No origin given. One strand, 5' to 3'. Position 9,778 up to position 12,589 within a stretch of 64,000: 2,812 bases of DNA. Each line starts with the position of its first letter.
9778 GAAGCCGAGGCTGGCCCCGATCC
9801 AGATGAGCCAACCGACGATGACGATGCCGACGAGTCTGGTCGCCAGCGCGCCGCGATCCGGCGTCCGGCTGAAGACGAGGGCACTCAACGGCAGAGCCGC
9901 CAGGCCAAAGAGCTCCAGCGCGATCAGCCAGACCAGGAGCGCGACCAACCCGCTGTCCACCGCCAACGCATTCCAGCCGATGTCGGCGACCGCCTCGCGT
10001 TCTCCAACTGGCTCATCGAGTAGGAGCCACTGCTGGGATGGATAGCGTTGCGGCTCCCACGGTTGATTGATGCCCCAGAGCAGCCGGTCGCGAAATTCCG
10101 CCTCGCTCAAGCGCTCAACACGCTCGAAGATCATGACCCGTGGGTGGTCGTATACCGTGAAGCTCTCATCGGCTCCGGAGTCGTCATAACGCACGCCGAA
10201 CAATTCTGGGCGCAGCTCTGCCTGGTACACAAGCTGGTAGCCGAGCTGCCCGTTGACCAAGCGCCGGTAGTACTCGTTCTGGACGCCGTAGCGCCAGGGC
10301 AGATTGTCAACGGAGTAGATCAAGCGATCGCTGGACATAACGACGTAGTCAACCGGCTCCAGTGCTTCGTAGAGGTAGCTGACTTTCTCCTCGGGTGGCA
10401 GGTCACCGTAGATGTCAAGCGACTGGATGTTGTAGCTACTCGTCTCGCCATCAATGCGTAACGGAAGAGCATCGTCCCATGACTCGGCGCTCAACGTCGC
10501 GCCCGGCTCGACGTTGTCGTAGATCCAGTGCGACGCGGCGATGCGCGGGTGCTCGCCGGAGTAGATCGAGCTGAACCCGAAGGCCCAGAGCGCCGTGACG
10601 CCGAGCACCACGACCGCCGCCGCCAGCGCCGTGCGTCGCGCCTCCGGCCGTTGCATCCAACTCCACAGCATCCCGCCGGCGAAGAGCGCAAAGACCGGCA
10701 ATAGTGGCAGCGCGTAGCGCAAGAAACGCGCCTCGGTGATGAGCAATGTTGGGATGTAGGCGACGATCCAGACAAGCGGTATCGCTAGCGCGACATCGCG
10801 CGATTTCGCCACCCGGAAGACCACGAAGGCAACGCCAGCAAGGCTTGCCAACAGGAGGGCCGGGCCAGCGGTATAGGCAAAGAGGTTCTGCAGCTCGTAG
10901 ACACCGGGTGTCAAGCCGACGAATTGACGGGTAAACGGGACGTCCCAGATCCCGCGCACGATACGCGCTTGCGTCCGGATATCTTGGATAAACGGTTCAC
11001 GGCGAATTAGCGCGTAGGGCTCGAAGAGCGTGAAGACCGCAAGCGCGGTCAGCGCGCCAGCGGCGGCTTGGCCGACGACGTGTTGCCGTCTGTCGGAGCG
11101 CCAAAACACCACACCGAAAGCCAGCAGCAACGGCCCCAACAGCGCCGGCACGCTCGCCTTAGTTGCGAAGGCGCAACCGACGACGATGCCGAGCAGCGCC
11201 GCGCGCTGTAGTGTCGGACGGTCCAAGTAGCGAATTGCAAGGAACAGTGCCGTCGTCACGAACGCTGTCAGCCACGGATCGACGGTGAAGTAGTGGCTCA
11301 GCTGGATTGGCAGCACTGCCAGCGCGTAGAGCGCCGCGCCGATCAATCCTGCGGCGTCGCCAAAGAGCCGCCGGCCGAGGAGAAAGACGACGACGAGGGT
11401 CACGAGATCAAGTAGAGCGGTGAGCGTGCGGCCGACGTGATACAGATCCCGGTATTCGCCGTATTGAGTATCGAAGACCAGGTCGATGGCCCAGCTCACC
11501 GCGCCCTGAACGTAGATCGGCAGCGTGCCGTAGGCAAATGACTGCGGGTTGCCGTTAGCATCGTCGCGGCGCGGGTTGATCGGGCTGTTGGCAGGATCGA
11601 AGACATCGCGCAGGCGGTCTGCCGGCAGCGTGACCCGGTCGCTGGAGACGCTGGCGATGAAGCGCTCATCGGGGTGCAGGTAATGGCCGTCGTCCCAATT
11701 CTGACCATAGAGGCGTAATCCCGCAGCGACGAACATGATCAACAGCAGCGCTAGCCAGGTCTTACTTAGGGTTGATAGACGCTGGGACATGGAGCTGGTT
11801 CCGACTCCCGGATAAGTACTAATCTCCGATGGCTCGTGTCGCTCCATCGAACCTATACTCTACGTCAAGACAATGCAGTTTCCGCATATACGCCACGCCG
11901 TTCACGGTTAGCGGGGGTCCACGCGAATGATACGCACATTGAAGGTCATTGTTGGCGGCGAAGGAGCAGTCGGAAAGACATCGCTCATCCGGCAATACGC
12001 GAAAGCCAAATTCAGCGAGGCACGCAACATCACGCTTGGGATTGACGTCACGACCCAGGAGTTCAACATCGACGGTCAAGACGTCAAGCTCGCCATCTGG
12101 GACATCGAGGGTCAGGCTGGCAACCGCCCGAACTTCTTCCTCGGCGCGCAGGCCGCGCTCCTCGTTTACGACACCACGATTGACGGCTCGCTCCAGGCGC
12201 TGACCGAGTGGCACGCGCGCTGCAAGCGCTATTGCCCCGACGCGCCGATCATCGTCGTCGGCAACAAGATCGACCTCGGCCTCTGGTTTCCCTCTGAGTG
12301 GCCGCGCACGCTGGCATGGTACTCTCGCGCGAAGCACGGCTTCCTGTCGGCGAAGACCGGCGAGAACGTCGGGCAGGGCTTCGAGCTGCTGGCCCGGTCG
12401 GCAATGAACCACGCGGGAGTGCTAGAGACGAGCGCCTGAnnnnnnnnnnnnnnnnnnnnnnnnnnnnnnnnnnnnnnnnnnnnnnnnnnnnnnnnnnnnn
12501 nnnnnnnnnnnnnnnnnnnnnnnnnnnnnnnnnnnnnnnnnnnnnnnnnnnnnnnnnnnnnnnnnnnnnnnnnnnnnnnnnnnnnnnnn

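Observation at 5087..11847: Tandem giant YYY-domain (DUF2298) membrane proteins, one fused to an ArnT/PMT-like GT-C module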

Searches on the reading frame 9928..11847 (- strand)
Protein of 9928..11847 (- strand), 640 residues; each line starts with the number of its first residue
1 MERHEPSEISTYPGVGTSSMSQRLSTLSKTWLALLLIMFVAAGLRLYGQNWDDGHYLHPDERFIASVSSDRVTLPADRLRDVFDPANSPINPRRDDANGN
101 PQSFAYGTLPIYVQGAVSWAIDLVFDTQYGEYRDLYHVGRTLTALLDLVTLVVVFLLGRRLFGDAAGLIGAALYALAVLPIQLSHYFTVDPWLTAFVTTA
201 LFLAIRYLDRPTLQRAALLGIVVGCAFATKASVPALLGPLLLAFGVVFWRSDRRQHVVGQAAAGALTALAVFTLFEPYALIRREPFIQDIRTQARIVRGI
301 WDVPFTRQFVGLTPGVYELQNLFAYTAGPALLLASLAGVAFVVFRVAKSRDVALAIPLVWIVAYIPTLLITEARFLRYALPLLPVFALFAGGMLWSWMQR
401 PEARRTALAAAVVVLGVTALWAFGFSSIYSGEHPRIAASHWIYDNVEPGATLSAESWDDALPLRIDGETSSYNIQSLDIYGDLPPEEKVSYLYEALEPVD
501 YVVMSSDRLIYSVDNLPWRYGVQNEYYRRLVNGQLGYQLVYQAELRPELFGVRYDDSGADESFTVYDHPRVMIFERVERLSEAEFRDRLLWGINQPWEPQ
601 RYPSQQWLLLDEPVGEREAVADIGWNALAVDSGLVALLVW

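Call 30: predict_structure(alignment_id=A2)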
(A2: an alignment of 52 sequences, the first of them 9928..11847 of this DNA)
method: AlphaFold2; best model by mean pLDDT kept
length: 640 residues; sequences in the alignment: 52
mean_pLDDT: 91.7   pTM: 0.88
mean pLDDT of the five models: 91.7, 91.3, 91.0, 90.9, 90.5
residues with pLDDT >= 90: 516; 70-90: 72; 50-70: 43; < 50: 9
segments of 3 or more residues with pLDDT < 50: 1-3, 12-15
pLDDT, mean of each block of 10 residues (from residue 1): 50 52 80 98 96 94 95 86 93 96 94 96 93 95 98 98 98 98 96 98 98 98 97 95 98 98 98 95 93 92 89 91 95 98 97 98 95 91 98 98 96 98 96 97 98 93 93 95 96 98 94 91 97 98 96 90 90 98 98 93 67 56 60 69
secondary structure, 60 per line:
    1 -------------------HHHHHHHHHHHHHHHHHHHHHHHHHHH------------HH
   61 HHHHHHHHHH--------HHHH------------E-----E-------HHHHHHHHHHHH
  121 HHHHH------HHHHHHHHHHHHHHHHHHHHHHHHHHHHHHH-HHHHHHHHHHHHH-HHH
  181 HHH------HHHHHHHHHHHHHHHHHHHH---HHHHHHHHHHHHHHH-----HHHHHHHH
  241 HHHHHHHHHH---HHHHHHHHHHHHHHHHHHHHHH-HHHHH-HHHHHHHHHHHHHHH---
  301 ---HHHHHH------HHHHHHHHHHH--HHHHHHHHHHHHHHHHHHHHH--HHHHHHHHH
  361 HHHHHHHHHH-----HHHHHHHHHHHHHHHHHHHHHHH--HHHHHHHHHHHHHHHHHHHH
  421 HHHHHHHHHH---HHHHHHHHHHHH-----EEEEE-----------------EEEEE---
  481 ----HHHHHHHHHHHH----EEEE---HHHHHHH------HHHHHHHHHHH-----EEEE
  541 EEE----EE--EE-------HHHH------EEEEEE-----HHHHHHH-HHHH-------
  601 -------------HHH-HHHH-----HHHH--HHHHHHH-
elements in order: H20-46 H59-70 H79-82 H109-125 H132-162 H164-176 H178-183 H190-209 H213-227 H233-250 H254-275 H277-281 H283-297 H304-309 H316-326 H329-349 H352-370 H376-398 H401-430 H434-445 E451-455 E473-477 H485-496 E501-504 H508-514 H521-531 E537-543 H561-564 E571-576 H582-588 H590-593 H618-621 H627-630 H633-639

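Call 33: fold_search(model_id=the predicted structure, library=pdb)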
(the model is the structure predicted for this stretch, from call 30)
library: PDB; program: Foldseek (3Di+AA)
matches with E <= 10: 251; with E <= 0.001: 30
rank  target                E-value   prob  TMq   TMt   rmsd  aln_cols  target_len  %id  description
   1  6ezn_F                1.1e-09  1.00  0.45  0.44  16.1       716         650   12  Cryo-EM structure of the yeast oligosaccharyltransferase (OST) complex (released 2018-01-17)
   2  7oci_F                2.0e-09  1.00  0.44  0.44  14.2       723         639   12  Cryo-EM structure of yeast Ost6p containing oligosaccharyltransferase complex (released 2022-02-16)
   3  5gmy_A                6.1e-09  1.00  0.46  0.36  13.4       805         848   13  Crystal structure of the Archaeoglobus fulgidus oligosaccharyltransferase (O29867_ARCFU) tethered with an acceptor pep (released 2017-02-01)
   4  3waj                  7.5e-09  1.00  0.44  0.37  13.4       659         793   15  Crystal structure of the Archaeoglobus fulgidus oligosaccharyltransferase (O29867_ARCFU) complex with Zn and sulfate (released 2013-10-30)
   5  8age_A                1.1e-08  1.00  0.45  0.44  15.5       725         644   13  Structure of yeast oligosaccharylransferase complex with acceptor peptide bound (released 2022-12-07)
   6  8b6l_I                1.3e-08  1.00  0.41  0.39  14.1       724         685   14  Subtomogram average of the human Sec61-TRAP-OSTA-translocon (released 2022-12-07)
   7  8agc_A                1.3e-08  1.00  0.44  0.41  14.9       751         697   12  Structure of yeast oligosaccharylransferase complex with lipid-linked oligosaccharide and non-acceptor peptide bound (released 2022-12-07)
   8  9n9j_I                1.4e-08  1.00  0.48  0.44  13.3       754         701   13  Structure of a GRP94 folding intermediate engaged with a CCDC134- and FKBP11-bound secretory translocon (released 2025-11-19)
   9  3wak                  1.4e-08  1.00  0.47  0.36  10.4       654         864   14  Crystal structure of the Archaeoglobus fulgidus oligosaccharyltransferase (O29867_ARCFU) in the apo form (released 2013-10-30)
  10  8pn9_A                1.8e-08  1.00  0.48  0.47   9.7       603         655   14  Structure of human oligosaccharyltransferase OST-A complex bound to NGI-1 (released 2024-05-08)
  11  6s7t_A                2.1e-08  1.00  0.46  0.42  17.5       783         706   13  Cryo-EM structure of human oligosaccharyltransferase complex OST-B (released 2019-12-18)
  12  7e9s_A                2.9e-08  1.00  0.48  0.37  10.2       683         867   14  Archaeal oligosaccharyltransferase AglB from Archaeoglobus fulgidus in complex with an inhibitory peptide and a dolich (released 2021-09-08)
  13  6s7o_A                3.2e-08  1.00  0.43  0.42  10.9       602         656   15  Cryo-EM structure of human oligosaccharyltransferase complex OST-A (released 2019-12-18)
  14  9s6t_A                4.6e-08  1.00  0.42  0.53  10.2       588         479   14  Ternary cryo-EM structure of chicken ALG12 with Dol25-PP-GlcNAc2Man7, Dol25-P-Man, and Fab (released 2026-03-18)
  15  6ftg_5                5.6e-08  1.00  0.47  0.47  12.7       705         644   14  Subtomogram average of OST-containing ribosome-translocon complexes from canine rough microsomal membranes (released 2018-03-21)
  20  5ezm                  1.0e-06  1.00  0.39  0.45  11.7       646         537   15  Crystal Structure of ArnT from Cupriavidus metallidurans in the apo state (released 2016-02-17)
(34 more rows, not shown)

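Call 48: search_protein_families(library=ncbifam, proteins=[window:9928-11847:-], max_evalue=0.01)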
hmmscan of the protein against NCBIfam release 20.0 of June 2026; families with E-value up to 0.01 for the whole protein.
window:9928-11847:- (640 aa): 1 family
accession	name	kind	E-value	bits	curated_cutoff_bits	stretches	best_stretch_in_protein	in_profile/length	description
NF009784.2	PRK13279.1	equivalog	3.7e-05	22.5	567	1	143-271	87-218/539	lipid IV(A) 4-amino-4-deoxy-L-arabinosyltransferase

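Call 89: search_solved_structures(query=A2, max_evalue=1, show_alignments=3)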
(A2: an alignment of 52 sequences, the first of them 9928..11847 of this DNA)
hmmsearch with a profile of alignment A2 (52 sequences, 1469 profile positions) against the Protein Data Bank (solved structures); distinct sequences matched with E-value up to 1: 1.
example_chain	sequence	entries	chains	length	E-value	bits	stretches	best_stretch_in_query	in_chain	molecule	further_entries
5ezm_A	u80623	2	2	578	0.25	12.1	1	122-407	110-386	4-amino-4-deoxy-L-arabinose transferase or related glycosyltransferases of PMT family | 4-amino-4-deoxy-L-arabinose (L-Ara4N) transferase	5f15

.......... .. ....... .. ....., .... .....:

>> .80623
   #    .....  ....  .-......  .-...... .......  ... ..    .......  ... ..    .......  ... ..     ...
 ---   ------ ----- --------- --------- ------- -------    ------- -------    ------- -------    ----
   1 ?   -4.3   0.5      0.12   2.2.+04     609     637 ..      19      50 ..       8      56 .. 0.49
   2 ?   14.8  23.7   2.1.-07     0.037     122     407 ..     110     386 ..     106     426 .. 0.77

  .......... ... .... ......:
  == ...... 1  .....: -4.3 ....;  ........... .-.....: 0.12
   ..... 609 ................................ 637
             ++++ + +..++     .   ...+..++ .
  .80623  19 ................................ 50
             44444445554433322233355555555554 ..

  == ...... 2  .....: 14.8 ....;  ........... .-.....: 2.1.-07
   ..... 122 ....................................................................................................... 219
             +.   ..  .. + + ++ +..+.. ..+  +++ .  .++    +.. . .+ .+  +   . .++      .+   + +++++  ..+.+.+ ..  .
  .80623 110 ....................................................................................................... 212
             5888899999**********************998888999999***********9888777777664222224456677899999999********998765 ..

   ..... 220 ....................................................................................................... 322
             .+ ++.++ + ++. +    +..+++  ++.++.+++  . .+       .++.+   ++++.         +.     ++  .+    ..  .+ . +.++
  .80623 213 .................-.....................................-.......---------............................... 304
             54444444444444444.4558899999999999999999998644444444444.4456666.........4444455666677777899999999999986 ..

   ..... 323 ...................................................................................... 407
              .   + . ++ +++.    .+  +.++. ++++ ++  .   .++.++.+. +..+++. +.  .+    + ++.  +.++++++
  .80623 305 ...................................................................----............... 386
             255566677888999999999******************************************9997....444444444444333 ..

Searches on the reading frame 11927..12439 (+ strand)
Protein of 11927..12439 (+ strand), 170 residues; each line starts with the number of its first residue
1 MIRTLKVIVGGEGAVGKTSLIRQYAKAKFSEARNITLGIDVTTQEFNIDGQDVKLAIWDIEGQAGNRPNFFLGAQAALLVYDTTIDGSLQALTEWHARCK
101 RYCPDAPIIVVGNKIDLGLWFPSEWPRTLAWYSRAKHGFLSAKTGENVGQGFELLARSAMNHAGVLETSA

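Call 47: search_protein_families(library=pfam, proteins=[window:11927-12439:+], max_evalue=0.01)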
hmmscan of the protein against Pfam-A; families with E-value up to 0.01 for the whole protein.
window:11927-12439:+ (170 aa): 5 families
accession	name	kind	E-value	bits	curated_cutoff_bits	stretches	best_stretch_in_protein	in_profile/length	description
PF00071.28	Ras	-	1.1e-29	103.6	21.6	1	6-159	1-160/162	Ras family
PF08477.19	Roc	-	3e-24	86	27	1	6-116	1-119/119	Ras of Complex, Roc, domain of DAPkinase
PF00025.27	Arf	-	1.3e-06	28.5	22.3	1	4-117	14-127/174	ADP-ribosylation factor family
PF04670.18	Gtr1_RagA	-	0.00038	20.4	22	1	6-117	1-123/232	Gtr1/RagA G protein conserved region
PF01926.29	MMR_HSR1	-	0.0024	18.4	21.9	1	7-114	2-113/113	50S ribosome-binding GTPase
